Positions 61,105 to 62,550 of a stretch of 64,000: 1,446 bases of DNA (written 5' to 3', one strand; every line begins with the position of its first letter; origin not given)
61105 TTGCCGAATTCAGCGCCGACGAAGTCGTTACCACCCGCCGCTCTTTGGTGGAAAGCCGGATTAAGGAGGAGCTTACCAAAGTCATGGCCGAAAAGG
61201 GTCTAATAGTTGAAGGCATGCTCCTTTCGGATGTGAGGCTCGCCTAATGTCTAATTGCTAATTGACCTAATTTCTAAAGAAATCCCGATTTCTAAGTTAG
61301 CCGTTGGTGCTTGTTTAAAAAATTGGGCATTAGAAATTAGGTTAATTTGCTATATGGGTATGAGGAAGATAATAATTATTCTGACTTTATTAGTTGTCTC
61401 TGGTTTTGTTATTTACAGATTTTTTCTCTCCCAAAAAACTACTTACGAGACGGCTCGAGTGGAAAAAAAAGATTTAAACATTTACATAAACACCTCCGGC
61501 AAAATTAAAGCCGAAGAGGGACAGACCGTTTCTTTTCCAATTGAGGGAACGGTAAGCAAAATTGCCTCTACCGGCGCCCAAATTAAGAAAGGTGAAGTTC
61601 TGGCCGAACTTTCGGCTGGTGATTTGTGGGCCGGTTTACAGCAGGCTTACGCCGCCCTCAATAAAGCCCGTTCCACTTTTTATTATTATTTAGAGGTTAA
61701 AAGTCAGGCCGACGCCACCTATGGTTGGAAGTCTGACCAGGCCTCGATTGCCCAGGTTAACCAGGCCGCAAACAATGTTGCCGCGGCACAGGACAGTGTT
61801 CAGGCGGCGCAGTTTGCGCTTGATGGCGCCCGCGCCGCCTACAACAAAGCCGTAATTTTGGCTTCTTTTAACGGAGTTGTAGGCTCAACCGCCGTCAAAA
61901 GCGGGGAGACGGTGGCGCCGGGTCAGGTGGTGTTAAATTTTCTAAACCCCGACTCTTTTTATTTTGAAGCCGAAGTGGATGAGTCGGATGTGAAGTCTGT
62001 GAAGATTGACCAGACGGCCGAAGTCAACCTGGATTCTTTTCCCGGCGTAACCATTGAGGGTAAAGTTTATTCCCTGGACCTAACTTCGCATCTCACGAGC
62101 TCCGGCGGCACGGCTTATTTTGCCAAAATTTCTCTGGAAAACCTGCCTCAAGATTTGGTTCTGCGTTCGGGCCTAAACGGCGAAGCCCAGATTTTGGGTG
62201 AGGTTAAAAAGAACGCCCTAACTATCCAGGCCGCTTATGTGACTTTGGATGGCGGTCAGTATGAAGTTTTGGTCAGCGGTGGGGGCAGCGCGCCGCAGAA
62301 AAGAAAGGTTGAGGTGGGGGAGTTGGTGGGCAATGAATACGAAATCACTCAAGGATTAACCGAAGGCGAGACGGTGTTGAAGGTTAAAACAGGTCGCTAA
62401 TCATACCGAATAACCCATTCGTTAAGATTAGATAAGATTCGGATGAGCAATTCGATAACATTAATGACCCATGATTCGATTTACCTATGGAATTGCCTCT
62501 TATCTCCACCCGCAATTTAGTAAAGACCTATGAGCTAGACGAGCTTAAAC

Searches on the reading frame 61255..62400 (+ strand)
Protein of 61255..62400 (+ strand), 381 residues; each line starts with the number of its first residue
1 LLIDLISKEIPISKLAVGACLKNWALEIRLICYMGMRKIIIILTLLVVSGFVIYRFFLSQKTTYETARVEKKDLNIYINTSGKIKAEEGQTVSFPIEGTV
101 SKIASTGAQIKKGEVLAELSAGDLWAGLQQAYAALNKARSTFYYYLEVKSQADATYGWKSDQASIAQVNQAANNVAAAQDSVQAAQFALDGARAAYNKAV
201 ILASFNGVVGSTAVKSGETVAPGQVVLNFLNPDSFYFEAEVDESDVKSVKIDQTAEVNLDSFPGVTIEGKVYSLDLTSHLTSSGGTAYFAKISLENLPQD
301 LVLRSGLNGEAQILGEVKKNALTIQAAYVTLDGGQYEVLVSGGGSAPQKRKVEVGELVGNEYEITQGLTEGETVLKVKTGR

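Call 10: search_protein_families(library=pfam, proteins=[window:61255-62400:+], max_evalue=0.001)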
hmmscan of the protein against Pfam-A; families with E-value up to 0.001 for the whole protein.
window:61255-62400:+ (381 aa): 4 families
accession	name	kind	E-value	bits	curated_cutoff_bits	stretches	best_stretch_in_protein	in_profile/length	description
PF16576.10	HlyD_D23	-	4.2e-19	69.1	30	1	75-273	3-183/214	Barrel-sandwich domain of CusB or HlyD membrane-fusion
PF13437.12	HlyD_3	-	2.9e-14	54.1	22.2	1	200-303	1-103/106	HlyD family secretion protein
PF12700.13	HlyD_2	-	6e-09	35.6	25.1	1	37-132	10-107/416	HlyD family secretion protein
PF00529.27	CusB_dom_1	-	0.00072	20.2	26.5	0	322-374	16-87/89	Cation efflux system protein CusB domain 1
